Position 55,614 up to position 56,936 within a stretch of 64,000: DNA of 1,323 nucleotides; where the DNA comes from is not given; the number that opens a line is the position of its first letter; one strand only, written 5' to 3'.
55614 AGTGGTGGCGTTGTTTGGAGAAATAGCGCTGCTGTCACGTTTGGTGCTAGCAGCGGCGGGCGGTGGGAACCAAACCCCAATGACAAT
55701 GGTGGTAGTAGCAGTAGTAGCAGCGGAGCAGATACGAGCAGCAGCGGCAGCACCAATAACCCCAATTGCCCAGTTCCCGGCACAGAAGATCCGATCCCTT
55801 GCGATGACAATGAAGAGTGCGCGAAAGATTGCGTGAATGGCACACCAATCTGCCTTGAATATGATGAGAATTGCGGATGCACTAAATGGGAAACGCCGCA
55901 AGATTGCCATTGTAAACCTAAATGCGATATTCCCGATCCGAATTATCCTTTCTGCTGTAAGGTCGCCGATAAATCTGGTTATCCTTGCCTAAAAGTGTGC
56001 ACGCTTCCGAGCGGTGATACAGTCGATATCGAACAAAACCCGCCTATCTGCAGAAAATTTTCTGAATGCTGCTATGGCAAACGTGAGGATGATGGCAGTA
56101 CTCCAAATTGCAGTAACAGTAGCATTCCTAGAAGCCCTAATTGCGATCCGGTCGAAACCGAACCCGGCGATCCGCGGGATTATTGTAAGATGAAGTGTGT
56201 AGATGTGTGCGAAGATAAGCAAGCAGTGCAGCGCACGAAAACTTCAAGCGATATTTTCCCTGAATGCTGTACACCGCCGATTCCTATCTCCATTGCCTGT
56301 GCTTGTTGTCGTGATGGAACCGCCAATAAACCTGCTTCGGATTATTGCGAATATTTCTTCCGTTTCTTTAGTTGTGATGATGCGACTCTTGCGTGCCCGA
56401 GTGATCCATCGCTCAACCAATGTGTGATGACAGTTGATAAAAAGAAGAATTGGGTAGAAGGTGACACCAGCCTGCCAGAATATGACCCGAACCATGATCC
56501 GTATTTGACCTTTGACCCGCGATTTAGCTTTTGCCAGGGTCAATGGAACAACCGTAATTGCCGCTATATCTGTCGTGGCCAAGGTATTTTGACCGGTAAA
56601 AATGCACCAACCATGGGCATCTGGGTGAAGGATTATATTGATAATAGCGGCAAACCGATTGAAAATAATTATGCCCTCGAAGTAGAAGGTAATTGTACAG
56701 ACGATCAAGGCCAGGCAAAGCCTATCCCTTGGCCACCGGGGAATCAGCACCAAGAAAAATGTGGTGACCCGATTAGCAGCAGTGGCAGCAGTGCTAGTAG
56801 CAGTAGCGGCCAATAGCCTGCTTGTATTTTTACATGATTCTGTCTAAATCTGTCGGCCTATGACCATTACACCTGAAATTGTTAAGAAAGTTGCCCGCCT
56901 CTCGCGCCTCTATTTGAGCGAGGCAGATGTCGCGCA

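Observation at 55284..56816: Secreted protein with 38 cysteines and Ser/Gly tracts, no family I can name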

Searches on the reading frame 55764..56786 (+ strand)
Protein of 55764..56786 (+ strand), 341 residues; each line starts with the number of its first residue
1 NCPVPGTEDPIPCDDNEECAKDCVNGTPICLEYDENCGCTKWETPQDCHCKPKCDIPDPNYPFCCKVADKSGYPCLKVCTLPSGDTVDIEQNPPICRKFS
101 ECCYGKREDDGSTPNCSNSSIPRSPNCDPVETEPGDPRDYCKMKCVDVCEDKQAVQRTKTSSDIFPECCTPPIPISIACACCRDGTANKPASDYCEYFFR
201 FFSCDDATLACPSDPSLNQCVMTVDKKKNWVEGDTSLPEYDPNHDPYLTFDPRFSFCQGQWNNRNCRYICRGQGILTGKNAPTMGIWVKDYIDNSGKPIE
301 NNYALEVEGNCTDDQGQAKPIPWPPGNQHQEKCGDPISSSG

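Call 18: find_related_loci(query=A2, collection=genome_contigs, flank=10000)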
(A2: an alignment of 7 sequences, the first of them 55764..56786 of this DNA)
Query A2 (341 aa) in genome_contigs; peptide patterns used: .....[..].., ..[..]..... (x = any residue, [..] = any of these).
25 stretches matched a pattern, but none encodes a relative of the query by tblastn (E <= 1e-3).

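Call 25: predict_structure(alignment_id=A2)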
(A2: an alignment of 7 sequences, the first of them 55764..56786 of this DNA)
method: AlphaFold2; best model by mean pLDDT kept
length: 341 residues; sequences in the alignment: 7
mean_pLDDT: 39.2   pTM: 0.20
mean pLDDT of the five models: 39.2, 38.2, 37.1, 37.0, 36.6
residues with pLDDT >= 90: 0; 70-90: 8; 50-70: 49; < 50: 284
segments of 3 or more residues with pLDDT < 50: 5-13, 21-26, 56-62, 73-76, 89-190, 192-294, 296-341
pLDDT, mean of each block of 10 residues (from residue 1): 47 50 51 74 54 49 54 52 51 32 38 39 34 33 27 27 27 39 43 44 36 39 33 33 31 32 29 35 39 46 30 30 30 26 30
secondary structure, 60 per line:
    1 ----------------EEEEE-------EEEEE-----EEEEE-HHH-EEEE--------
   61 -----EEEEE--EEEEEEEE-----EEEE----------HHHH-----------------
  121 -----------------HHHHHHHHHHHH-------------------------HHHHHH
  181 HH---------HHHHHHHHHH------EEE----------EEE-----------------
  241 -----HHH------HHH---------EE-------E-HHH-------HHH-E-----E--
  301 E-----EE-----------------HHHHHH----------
elements in order: E17-21 E29-33 E39-43 E49-52 E66-70 E73-80 E86-89 H100-103 H138-149 H175-182 H192-201 E208-210 E221-223 H326-331

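Call 26: search_protein_representatives(alignment_id=A2)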
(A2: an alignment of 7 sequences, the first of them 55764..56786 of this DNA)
Query: 7 sequences, 322 profile positions. Proteins with E-value up to 0.001 (for the whole library): 7; up to 1e-10: 7; up to 1e-30: 6. The best 7 are listed.
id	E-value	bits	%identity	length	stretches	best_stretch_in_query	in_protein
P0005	1.0e-154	531.2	-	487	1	1-322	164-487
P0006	1.2e-131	455.4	-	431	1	1-322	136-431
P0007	4.8e-127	440.2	-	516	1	1-322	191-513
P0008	4.1e-112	391.2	-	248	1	89-322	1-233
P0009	3.5e-86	306.0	-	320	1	10-305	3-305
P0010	1.3e-72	261.4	-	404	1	14-321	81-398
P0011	9.1e-27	110.7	-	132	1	198-321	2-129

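Call 30: search_solved_structures(query=A2, max_evalue=10)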
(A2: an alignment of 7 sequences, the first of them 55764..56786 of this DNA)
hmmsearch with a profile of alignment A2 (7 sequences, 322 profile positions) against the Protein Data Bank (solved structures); distinct sequences matched with E-value up to 10: 0.

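Call 31: find_related_loci(query=A2, collection=metagenome_contigs, flank=10000)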
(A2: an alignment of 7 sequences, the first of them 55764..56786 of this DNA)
Query A2 (341 aa) in metagenome_contigs; peptide patterns used: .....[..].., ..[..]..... (x = any residue, [..] = any of these).
42 stretches matched a pattern; 1 encode a relative of the query (tblastn E <= 1e-3); 1 distinct loci.
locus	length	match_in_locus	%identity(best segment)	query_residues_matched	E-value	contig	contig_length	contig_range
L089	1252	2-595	62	151-335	4e-81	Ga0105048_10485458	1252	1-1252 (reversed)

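Call 37: find_encoding_contigs(protein=P0010, flank=10000, max_places=3)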
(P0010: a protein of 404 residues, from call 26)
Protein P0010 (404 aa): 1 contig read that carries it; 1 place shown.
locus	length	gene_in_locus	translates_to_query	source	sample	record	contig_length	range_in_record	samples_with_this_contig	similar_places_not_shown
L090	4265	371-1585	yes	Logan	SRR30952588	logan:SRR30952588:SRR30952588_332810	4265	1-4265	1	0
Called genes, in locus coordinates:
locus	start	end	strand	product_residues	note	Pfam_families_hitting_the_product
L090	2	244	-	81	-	?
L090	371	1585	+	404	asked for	-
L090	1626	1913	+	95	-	PF02686:GatC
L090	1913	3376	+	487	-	PF01425:Amidase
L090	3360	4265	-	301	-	?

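Call 66: search_protein_families(library=phrogs, proteins=[P0010], max_evalue=1)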
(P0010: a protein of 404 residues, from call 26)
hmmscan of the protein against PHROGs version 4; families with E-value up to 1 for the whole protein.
P0010 (404 aa): 0 families

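Call 67: search_dna_similar(query=window:55764-56786:+, collection=plasmids, mode=protein, max_evalue=0.001)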
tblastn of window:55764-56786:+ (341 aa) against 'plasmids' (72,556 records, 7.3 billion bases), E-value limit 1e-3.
No match.

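Call 73: fold_search(model_id=the predicted structure, library=pdb)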
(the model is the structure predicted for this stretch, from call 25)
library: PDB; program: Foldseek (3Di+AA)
matches with E <= 10: 107; with E <= 0.001: 0
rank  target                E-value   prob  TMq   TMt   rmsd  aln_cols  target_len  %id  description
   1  2bwo_A                2.6e+00  0.18  0.07  0.06   3.6        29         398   21  5-Aminolevulinate Synthase from Rhodobacter capsulatus in complex with succinyl-CoA (released 2005-09-27)
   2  5ij3_A                3.0e+00  0.20  0.08  0.12   3.5        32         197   19  SrpA adhesin in complex with sialyl T antigen (released 2017-02-08)
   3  5eq2_A                3.0e+00  0.20  0.08  0.12   3.5        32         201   19  Crystal Structure of the SrpA Adhesin from Streptococcus sanguinis (released 2016-01-27)
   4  6efc                  3.0e+00  0.20  0.07  0.12   3.3        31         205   26  Hsa Siglec + Unique domains (unliganded) (released 2020-02-19)
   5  5iiy_A                3.0e+00  0.18  0.07  0.12   3.5        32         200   19  SrpA adhesin in complex with the Neu5Ac-galactoside disaccharide (released 2017-02-08)
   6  8xvu_D                3.0e+00  0.13  0.07  0.30   6.1        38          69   24  Structure of CXCR2 bound to CXCL2 (Ligand-receptor focused map) (released 2025-01-15)
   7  8xwm_D                3.1e+00  0.08  0.08  0.30   5.8        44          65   18  Structure of CXCR2 bound to CXCL6 (Ligand-receptor focused map) (released 2025-01-15)
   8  6efi_B                3.4e+00  0.18  0.07  0.12   3.3        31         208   19  SK678 binding region (Siglec + Unique) (released 2020-02-19)
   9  5eq4_B                3.6e+00  0.18  0.07  0.12   3.1        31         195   19  Crystal structure of the SrpA adhesin R347E mutant from Streptococcus sanguinis (released 2016-01-27)
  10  5eq4_C                3.6e+00  0.16  0.07  0.12   3.3        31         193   19  Crystal structure of the SrpA adhesin R347E mutant from Streptococcus sanguinis (released 2016-01-27)
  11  2bwo_B                3.6e+00  0.15  0.07  0.06   3.6        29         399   21  5-Aminolevulinate Synthase from Rhodobacter capsulatus in complex with succinyl-CoA (released 2005-09-27)
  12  8xws_B                3.6e+00  0.07  0.07  0.28   6.2        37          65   22  Structure of CXCR2 bound to CXCL5 (Ligand-receptor focused map) (released 2025-01-15)
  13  5eq2_B                3.8e+00  0.16  0.07  0.12   3.2        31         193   19  Crystal Structure of the SrpA Adhesin from Streptococcus sanguinis (released 2016-01-27)
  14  5eq3_A                3.8e+00  0.16  0.07  0.12   3.3        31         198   19  Crystal structure of the SrpA adhesin from Streptococcus sanguinis with a sialyl galactose disaccharide bound (released 2016-01-27)
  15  6vs7_A                3.8e+00  0.16  0.07  0.06   3.2        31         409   26  Sialic acid binding region of Streptococcus Sanguinis SK1 adhesin (released 2020-08-26)
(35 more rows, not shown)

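Call 76: find_related_loci(query=A2, collection=viral_contigs, flank=5000)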
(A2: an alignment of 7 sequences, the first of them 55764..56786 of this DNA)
Query A2 (341 aa) in viral_contigs; peptide patterns used: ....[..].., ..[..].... (x = any residue, [..] = any of these).
14 stretches matched a pattern, but none encodes a relative of the query by tblastn (E <= 1e-3).

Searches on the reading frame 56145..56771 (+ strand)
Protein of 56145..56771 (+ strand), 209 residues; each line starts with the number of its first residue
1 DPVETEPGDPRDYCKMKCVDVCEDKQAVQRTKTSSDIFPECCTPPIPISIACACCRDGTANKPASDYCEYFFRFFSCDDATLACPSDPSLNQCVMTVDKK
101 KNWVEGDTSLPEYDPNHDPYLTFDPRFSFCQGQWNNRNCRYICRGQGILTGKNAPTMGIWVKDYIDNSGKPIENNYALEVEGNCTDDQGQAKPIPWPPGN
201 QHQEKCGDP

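Call 59: predict_structure(alignment_id=A4)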
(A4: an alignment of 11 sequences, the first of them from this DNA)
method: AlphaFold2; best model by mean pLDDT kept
length: 209 residues; sequences in the alignment: 11
mean_pLDDT: 36.8   pTM: 0.28
mean pLDDT of the five models: 36.8, 36.3, 36.3, 36.0, 35.9
residues with pLDDT >= 90: 0; 70-90: 0; 50-70: 13; < 50: 196
segments of 3 or more residues with pLDDT < 50: 1-50, 57-63, 73-162, 164-167, 169-209
pLDDT, mean of each block of 10 residues (from residue 1): 32 30 29 28 38 48 48 46 39 35 37 38 34 30 31 44 48 38 38 36 29
secondary structure, 60 per line:
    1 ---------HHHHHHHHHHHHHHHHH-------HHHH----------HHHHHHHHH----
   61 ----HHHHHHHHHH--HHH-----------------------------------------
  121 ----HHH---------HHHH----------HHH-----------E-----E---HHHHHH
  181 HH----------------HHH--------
elements in order: H10-26 H34-37 H48-56 H65-74 H137-140 H175-182
